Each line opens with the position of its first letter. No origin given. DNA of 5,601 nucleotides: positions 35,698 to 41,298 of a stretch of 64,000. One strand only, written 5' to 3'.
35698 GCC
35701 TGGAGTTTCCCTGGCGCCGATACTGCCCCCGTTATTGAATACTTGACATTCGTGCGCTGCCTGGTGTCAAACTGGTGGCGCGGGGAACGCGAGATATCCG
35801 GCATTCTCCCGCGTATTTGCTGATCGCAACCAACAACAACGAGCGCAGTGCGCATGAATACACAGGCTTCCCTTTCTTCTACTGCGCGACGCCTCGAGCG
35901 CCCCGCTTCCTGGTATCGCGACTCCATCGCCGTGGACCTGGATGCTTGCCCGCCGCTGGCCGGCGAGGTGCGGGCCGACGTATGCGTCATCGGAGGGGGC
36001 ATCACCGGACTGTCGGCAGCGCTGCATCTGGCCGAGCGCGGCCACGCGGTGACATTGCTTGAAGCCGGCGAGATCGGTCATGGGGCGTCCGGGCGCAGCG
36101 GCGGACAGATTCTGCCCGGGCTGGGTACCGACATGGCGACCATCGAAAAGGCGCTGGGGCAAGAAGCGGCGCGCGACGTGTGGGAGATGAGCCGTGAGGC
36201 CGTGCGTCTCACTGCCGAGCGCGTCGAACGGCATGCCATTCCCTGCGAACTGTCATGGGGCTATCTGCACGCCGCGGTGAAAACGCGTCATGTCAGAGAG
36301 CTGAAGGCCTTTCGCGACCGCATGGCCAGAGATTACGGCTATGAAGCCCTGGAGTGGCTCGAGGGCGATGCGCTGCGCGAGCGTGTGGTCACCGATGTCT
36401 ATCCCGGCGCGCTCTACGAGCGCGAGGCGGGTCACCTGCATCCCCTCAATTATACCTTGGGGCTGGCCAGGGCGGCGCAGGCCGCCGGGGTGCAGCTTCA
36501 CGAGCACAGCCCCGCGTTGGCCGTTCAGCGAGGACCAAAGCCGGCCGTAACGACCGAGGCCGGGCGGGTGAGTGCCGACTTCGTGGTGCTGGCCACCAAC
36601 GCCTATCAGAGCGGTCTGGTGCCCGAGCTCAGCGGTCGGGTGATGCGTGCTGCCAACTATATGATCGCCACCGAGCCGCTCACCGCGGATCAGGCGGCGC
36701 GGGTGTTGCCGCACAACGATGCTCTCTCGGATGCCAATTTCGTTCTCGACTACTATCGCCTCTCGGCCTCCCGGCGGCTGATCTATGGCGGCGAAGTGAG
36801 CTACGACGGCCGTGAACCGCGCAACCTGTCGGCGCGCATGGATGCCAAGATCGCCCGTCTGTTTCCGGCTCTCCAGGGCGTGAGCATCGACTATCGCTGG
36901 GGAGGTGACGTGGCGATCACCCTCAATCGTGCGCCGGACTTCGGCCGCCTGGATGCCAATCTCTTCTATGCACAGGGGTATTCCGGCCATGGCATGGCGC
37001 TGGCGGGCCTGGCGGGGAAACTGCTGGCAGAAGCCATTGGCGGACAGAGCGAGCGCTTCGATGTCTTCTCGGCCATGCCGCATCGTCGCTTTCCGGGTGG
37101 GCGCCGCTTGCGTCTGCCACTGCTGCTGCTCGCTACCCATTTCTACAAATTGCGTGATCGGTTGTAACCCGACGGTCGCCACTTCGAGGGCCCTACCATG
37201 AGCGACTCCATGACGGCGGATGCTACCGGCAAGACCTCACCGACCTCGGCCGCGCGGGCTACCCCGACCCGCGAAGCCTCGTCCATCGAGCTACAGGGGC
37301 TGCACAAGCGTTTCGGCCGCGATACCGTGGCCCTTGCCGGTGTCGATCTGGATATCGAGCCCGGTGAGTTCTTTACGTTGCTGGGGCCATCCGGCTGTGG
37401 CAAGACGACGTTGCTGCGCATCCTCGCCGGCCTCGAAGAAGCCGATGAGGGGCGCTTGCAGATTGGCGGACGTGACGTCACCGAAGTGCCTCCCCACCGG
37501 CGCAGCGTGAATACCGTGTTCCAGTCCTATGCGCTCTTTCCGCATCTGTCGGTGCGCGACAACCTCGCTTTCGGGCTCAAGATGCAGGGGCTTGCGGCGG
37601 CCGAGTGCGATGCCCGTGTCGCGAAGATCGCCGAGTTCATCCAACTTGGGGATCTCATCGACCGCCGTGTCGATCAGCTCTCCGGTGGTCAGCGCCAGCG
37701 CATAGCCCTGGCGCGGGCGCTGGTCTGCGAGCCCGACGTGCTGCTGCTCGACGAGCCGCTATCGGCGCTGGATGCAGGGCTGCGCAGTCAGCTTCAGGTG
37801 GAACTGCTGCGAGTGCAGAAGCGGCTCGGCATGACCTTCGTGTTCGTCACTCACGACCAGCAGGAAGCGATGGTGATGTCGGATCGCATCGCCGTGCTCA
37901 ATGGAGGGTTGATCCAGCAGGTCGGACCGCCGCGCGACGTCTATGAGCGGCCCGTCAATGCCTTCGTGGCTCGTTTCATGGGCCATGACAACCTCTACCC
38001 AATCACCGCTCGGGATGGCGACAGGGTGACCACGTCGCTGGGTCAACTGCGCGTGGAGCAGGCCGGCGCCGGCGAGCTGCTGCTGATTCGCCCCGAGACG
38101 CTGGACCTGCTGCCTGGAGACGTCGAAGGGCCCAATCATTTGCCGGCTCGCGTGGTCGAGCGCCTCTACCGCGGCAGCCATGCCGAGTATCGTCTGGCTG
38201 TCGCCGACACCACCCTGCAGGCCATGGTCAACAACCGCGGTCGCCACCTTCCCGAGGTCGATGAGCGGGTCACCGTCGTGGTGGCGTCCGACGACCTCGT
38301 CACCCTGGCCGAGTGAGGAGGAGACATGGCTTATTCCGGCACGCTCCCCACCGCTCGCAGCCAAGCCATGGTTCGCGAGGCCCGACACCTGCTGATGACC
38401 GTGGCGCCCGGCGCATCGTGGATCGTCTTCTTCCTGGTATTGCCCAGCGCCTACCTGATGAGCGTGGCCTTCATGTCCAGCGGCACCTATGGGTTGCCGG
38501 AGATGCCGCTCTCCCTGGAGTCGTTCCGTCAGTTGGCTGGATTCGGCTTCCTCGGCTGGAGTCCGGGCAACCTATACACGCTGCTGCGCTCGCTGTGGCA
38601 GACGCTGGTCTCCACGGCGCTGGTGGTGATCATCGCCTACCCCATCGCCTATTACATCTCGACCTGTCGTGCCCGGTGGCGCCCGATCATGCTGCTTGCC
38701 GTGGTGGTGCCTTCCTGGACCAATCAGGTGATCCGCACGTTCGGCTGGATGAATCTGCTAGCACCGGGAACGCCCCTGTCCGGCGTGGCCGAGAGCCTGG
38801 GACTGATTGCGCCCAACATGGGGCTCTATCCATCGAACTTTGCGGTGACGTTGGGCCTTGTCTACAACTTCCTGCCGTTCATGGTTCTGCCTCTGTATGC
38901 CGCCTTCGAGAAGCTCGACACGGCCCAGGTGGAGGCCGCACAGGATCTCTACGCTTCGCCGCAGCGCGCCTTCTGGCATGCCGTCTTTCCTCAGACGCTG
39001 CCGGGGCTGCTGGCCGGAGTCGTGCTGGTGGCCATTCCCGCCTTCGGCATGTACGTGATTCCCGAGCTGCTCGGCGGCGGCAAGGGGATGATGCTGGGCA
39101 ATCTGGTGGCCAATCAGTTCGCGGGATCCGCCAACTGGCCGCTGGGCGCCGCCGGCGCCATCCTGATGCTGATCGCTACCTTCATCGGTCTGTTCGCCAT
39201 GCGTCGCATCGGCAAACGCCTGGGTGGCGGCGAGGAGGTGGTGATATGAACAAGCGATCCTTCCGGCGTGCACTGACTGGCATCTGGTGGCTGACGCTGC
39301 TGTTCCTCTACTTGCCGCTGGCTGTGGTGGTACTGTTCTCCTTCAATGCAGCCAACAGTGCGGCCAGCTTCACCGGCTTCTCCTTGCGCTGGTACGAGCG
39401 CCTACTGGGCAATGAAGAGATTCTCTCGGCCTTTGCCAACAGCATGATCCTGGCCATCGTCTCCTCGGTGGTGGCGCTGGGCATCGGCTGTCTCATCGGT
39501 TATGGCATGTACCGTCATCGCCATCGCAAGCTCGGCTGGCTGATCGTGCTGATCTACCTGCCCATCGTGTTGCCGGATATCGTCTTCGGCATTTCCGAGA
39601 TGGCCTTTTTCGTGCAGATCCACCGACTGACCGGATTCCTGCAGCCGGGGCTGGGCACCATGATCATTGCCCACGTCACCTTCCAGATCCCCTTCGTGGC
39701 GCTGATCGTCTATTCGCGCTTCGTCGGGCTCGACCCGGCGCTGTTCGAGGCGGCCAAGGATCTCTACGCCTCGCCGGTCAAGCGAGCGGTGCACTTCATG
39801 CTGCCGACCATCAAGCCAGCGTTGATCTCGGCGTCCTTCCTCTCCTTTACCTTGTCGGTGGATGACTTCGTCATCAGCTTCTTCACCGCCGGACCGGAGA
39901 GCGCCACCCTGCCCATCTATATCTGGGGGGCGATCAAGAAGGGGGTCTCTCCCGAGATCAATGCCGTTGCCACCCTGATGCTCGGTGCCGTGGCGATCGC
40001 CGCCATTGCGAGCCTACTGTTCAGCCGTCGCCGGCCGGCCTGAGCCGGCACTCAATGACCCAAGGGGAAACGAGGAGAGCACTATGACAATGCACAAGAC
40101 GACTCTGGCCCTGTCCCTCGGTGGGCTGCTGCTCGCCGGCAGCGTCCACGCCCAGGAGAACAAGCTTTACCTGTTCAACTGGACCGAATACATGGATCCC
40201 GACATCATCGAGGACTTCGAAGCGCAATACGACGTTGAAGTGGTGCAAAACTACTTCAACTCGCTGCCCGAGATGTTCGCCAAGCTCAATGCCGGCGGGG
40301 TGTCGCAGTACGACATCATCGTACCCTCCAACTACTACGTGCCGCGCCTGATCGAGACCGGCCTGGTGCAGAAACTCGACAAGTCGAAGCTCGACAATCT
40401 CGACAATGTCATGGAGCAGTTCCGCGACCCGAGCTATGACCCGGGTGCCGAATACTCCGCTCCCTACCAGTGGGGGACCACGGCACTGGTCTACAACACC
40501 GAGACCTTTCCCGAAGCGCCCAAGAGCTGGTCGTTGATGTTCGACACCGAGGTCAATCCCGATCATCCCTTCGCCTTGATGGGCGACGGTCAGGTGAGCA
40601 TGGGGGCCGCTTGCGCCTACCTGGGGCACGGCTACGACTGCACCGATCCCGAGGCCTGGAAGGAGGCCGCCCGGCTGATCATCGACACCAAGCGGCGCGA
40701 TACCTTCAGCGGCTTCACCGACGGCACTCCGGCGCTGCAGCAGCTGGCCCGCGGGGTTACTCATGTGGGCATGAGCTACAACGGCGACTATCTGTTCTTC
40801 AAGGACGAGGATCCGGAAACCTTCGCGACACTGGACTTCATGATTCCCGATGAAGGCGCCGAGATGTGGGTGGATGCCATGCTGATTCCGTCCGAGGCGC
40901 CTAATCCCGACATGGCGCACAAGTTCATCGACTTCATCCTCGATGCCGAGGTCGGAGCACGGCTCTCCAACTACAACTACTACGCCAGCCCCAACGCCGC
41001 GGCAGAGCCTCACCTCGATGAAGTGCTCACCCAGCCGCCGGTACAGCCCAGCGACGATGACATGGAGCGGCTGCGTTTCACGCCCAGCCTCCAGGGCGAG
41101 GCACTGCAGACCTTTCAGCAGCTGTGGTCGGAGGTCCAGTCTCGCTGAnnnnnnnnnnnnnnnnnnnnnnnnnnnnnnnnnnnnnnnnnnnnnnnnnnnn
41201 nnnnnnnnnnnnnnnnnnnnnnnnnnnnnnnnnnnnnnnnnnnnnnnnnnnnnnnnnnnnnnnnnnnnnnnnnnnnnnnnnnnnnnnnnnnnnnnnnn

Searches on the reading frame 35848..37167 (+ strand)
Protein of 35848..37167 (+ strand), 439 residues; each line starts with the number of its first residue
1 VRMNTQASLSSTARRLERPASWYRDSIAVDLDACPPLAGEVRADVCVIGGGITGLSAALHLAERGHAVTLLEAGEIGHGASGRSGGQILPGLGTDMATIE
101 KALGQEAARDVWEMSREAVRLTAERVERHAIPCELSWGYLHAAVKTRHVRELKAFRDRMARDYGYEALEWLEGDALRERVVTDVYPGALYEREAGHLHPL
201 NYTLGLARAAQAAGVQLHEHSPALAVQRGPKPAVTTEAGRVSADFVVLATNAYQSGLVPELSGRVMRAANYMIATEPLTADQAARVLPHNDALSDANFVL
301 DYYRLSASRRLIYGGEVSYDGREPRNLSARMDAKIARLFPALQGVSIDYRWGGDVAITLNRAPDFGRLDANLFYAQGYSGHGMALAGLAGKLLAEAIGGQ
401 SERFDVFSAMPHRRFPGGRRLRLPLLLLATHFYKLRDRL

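Call 8: search_protein_families(library=pfam, proteins=[window:35848-37167:+], max_evalue=0.00001)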
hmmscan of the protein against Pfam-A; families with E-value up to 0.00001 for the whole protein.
window:35848-37167:+ (439 aa): 6 families
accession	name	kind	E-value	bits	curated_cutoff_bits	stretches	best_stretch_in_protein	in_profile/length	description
PF01266.30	DAO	-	2.1e-73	248.3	27.9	1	44-395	1-352/353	FAD dependent oxidoreductase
PF00890.30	FAD_binding_2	-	5.3e-08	32.9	20.4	1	44-271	1-218/414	FAD binding domain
PF01593.30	Amino_oxidase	-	3.3e-07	30.4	19.8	0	52-75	1-24/443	Flavin containing amine oxidoreductase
PF07992.20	Pyr_redox_2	-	6.1e-06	26.3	26.1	0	44-74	2-32/291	Pyridine nucleotide-disulphide oxidoreductase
PF13738.12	Pyr_redox_3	-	9.3e-06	25.5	30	0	44-75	166-197/305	Pyridine nucleotide-disulphide oxidoreductase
PF13450.12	NAD_binding_8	-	9.9e-06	26.2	21.9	1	47-75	1-29/68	NAD(P)-binding Rossmann-like domain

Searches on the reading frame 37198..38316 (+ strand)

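Call 8: search_protein_families(library=pfam, proteins=[window:37198-38316:+], max_evalue=0.00001)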
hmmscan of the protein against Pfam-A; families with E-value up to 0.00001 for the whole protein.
window:37198-38316:+ (372 aa): 3 families
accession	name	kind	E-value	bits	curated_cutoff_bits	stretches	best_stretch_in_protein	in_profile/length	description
PF00005.33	ABC_tran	-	1.5e-38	133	25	1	47-188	2-136/137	ABC transporter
PF08402.16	TOBE_2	-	2.1e-11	44.2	21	1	295-370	1-76/76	TOBE domain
PF13304.12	AAA_21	-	1.5e-08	35.5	27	0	145-221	222-300/304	AAA domain, putative AbiEii toxin, Type IV TA system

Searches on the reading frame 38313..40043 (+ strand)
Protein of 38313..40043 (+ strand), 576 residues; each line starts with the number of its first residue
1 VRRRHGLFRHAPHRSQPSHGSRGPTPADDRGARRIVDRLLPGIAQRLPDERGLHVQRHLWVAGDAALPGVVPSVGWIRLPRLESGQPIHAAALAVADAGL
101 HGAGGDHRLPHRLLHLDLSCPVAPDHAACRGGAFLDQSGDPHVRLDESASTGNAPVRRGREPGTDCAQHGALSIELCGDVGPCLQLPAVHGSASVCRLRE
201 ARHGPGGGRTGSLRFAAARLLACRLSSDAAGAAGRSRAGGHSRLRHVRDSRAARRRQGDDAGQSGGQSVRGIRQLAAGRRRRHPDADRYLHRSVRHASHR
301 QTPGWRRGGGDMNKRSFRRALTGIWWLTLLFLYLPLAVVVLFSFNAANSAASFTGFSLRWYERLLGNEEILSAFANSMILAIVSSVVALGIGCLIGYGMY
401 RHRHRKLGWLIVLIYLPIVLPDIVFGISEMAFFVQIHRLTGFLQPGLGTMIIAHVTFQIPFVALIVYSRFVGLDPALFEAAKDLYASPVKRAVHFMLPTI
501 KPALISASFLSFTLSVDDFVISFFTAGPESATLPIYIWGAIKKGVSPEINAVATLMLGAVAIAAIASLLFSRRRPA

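Call 8: search_protein_families(library=pfam, proteins=[window:38313-40043:+], max_evalue=0.00001)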
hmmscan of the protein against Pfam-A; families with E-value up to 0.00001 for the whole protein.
window:38313-40043:+ (576 aa): 1 family
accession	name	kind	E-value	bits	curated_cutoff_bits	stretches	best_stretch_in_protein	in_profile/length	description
PF00528.27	BPD_transp_1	-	1.7e-08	34.9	26.4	1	391-570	4-167/184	Binding-protein-dependent transport system inner membrane component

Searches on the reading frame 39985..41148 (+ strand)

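Call 8: search_protein_families(library=pfam, proteins=[window:39985-41148:+], max_evalue=0.00001)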
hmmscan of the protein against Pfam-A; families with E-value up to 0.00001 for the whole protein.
window:39985-41148:+ (387 aa): 4 families
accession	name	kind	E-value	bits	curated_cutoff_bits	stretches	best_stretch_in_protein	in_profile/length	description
PF13416.11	SBP_bac_8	-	5.6e-30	105.5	27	1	74-342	2-267/279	Bacterial extracellular solute-binding protein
PF13343.11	SBP_bac_6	-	8.6e-20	71.7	24.6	2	109-184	4-85/245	Bacterial extracellular solute-binding protein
PF01547.30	SBP_bac_1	-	6.3e-19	69.5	26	1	67-323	5-305/307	Bacterial extracellular solute-binding protein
PF13531.11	SBP_bac_11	-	6.1e-06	26.6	25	0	73-328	15-222/227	Bacterial extracellular solute-binding protein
